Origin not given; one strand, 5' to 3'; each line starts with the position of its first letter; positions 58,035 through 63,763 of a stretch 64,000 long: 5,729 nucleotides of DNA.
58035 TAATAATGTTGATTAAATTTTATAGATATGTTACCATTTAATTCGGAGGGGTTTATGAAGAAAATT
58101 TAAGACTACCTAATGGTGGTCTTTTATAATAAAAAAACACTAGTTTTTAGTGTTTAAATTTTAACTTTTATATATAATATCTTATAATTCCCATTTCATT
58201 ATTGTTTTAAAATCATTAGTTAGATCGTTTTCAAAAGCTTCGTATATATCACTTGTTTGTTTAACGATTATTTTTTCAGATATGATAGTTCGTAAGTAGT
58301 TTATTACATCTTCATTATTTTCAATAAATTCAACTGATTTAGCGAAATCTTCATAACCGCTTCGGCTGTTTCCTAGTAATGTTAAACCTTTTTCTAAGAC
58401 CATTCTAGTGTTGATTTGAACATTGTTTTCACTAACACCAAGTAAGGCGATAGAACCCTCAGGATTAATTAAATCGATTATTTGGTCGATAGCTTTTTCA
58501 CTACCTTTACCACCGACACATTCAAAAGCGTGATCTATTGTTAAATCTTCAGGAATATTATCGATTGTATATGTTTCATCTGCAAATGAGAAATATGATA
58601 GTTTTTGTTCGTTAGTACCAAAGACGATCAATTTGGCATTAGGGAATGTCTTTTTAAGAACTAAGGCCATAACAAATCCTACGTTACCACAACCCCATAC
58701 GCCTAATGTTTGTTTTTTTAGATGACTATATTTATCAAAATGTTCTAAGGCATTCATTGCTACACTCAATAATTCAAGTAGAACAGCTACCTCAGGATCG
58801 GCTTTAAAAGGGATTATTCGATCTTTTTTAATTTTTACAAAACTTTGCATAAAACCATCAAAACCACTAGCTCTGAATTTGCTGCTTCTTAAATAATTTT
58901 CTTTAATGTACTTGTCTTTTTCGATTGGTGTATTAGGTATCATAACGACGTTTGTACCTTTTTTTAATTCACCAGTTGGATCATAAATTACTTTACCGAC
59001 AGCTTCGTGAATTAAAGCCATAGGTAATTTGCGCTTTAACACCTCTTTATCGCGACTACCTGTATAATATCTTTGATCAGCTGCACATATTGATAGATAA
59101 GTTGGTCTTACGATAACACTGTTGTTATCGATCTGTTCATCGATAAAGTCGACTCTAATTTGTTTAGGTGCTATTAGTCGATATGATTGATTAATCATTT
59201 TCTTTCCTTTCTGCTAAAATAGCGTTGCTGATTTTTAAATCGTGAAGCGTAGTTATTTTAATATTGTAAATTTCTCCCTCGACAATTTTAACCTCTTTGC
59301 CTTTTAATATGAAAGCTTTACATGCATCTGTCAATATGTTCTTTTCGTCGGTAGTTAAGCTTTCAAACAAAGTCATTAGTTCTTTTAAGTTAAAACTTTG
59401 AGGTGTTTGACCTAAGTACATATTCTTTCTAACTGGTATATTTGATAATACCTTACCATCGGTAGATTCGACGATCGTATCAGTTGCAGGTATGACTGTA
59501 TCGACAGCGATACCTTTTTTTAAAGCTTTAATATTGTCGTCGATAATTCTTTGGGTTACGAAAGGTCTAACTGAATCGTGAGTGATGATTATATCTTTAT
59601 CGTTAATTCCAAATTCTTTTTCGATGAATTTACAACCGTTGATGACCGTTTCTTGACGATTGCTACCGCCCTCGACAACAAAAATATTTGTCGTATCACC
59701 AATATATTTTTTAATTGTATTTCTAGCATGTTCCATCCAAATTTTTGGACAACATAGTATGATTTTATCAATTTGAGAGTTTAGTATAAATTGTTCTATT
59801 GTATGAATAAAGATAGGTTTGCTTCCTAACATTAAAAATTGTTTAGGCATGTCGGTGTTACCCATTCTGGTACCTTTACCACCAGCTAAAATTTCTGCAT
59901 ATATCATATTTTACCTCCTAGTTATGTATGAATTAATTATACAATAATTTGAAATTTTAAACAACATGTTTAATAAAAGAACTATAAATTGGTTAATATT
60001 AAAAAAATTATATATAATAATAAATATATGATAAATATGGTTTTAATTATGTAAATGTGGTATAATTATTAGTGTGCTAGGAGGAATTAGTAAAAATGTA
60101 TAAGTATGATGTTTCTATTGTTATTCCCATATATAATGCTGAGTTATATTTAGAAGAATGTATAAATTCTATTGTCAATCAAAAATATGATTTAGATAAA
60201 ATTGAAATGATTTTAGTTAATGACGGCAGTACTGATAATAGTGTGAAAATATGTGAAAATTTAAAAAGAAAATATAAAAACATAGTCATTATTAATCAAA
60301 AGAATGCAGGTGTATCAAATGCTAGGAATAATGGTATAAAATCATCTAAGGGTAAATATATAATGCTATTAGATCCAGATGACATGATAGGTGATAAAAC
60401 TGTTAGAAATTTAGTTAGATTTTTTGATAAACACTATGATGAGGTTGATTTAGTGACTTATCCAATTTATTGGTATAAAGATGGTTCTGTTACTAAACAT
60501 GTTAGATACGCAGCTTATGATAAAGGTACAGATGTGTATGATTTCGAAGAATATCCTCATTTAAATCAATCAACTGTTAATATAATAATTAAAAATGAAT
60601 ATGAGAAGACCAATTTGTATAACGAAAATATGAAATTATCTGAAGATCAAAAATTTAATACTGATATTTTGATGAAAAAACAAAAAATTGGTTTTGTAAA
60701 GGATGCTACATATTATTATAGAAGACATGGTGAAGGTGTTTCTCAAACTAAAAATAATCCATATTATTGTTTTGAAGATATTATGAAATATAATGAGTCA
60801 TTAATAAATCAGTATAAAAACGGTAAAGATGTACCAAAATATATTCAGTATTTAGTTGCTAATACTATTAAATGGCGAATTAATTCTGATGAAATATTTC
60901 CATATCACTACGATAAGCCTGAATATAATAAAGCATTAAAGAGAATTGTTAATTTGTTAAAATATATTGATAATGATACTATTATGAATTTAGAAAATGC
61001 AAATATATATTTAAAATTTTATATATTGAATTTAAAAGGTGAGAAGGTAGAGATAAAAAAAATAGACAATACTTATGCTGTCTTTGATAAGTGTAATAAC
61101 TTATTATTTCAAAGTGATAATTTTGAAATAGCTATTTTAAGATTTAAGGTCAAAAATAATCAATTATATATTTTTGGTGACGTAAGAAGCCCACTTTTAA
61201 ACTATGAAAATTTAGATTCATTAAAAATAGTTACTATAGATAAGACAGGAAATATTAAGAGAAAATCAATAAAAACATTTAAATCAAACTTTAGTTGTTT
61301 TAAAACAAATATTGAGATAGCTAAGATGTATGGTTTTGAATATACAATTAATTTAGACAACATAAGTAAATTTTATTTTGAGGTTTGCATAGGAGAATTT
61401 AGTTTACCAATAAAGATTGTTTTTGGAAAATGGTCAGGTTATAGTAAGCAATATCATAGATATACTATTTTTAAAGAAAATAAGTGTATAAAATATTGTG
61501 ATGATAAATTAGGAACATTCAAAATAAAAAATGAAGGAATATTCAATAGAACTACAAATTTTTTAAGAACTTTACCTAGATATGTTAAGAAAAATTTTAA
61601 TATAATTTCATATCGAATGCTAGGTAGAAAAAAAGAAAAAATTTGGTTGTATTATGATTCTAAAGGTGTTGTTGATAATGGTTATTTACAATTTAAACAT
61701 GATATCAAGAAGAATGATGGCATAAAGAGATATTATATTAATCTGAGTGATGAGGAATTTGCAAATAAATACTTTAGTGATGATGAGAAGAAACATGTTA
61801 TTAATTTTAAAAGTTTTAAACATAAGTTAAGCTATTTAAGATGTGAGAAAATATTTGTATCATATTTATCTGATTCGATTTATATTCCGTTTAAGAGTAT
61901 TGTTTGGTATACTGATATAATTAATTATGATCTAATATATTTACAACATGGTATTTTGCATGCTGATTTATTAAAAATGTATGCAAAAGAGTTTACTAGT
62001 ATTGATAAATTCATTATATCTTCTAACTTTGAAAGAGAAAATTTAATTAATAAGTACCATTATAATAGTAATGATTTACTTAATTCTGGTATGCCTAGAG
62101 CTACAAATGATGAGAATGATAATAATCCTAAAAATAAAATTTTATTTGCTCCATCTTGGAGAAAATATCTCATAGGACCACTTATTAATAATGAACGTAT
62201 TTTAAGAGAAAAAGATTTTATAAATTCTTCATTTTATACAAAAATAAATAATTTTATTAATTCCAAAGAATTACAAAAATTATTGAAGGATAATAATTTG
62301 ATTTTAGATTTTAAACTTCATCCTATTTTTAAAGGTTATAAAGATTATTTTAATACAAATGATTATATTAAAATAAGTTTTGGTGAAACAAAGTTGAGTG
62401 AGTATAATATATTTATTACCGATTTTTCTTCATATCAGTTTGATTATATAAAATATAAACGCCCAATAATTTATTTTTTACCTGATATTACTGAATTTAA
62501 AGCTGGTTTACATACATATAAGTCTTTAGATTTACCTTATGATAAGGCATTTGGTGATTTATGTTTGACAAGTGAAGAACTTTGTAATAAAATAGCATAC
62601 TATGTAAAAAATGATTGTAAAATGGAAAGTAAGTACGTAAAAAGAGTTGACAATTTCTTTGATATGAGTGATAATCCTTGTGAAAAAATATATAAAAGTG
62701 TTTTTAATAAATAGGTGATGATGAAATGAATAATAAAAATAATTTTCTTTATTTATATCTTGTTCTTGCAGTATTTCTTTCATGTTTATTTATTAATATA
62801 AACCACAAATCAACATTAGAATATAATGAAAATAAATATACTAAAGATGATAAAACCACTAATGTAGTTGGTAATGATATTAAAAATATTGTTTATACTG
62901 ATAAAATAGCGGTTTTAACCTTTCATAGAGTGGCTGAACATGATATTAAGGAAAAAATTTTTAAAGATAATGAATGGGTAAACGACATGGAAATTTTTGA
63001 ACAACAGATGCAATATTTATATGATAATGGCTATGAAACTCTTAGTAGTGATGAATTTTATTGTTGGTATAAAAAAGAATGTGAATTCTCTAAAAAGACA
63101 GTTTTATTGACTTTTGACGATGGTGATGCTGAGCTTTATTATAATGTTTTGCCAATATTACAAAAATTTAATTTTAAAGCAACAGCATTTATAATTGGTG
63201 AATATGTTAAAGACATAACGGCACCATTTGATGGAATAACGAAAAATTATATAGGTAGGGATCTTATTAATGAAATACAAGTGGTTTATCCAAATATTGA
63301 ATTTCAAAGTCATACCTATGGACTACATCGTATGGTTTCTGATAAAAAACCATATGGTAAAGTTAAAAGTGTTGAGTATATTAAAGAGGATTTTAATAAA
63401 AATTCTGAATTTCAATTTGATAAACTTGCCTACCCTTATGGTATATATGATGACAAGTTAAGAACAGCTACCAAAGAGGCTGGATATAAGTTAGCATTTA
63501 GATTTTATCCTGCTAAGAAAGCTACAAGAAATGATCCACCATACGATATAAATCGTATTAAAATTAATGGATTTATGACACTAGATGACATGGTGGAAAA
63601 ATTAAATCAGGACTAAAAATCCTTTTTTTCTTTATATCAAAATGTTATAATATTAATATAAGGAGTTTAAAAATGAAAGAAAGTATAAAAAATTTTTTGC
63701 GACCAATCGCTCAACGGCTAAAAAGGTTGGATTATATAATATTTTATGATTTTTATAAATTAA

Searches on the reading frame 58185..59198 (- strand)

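Call 69: search_protein_families(library=pfam, proteins=[window:58185-59198:-], max_evalue=0.01)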
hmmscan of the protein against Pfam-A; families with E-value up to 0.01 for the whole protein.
window:58185-59198:- (338 aa): 3 families
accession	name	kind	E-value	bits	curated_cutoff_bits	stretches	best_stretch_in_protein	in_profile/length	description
PF16912.11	Glu_dehyd_C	-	6.3e-10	39.3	34.9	1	136-334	2-209/211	Glucose dehydrogenase C-terminus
PF00107.32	ADH_zinc_N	-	1.4e-09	38.4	31.8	1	189-293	16-128/129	Zinc-binding dehydrogenase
PF08240.17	ADH_N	-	1.7e-08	35.1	23.5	1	25-131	2-102/104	Alcohol dehydrogenase GroES-like domain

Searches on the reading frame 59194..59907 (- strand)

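Call 69: search_protein_families(library=pfam, proteins=[window:59194-59907:-], max_evalue=0.01)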
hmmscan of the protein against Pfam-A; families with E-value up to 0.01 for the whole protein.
window:59194-59907:- (238 aa): 3 families
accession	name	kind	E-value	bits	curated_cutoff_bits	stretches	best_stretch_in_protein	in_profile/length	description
PF01128.25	IspD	-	1.4e-41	143.1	27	1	6-232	5-220/221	2-C-methyl-D-erythritol 4-phosphate cytidylyltransferase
PF12804.13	NTP_transf_3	-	2.9e-07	31.2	27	1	6-55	3-48/160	MobA-like NTP transferase domain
PF00483.29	NTP_transferase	-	2.2e-06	27.9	21.2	1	6-110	4-115/245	Nucleotidyl transferase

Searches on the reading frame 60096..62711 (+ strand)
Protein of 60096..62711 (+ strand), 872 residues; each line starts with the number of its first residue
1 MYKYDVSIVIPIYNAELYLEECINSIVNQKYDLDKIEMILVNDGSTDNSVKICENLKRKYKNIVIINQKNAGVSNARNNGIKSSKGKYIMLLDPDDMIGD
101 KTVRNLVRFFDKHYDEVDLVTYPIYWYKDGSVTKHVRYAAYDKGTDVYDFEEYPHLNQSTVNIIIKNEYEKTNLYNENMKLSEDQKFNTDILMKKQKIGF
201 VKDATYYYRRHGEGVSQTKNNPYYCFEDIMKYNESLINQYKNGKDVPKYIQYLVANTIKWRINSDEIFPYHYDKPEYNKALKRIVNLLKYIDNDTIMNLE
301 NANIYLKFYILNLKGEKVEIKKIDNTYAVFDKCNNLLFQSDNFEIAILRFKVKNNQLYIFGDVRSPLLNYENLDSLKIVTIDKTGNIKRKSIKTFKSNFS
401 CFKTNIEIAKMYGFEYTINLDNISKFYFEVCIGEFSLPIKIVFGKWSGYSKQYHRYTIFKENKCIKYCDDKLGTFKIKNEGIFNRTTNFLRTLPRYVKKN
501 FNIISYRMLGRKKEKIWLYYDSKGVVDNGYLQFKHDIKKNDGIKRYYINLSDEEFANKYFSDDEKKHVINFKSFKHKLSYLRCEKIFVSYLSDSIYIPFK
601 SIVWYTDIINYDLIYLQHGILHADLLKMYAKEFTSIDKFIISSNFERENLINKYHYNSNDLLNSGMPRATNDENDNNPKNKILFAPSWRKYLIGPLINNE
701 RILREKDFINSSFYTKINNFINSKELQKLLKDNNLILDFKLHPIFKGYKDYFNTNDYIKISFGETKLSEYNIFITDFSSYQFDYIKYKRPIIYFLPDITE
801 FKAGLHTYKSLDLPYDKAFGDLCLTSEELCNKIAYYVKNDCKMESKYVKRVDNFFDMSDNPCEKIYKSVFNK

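Call 69: search_protein_families(library=pfam, proteins=[window:60096-62711:+], max_evalue=0.01)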
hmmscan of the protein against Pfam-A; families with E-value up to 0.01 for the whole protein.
window:60096-62711:+ (872 aa): 3 families
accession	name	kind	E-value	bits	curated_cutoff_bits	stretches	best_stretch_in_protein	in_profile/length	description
PF00535.33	Glycos_transf_2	-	9.3e-33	114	23.3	1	7-139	1-130/168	Glycosyl transferase family 2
PF04464.20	Glyphos_transf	-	1.7e-24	86.9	22.1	1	512-870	12-366/367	CDP-Glycerol:Poly(glycerophosphate) glycerophosphotransferase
PF13641.12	Glyco_tranf_2_3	-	6.2e-12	46.5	27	1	6-134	3-133/230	Glycosyltransferase like family 2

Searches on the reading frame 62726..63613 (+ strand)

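Call 69: search_protein_families(library=pfam, proteins=[window:62726-63613:+], max_evalue=0.01)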
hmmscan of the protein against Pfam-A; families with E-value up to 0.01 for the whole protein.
window:62726-63613:+ (296 aa): 1 family
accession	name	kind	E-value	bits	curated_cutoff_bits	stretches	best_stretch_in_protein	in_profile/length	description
PF01522.26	Polysacc_deac_1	-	6.3e-21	75.1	23.1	1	121-256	4-123/124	Polysaccharide deacetylase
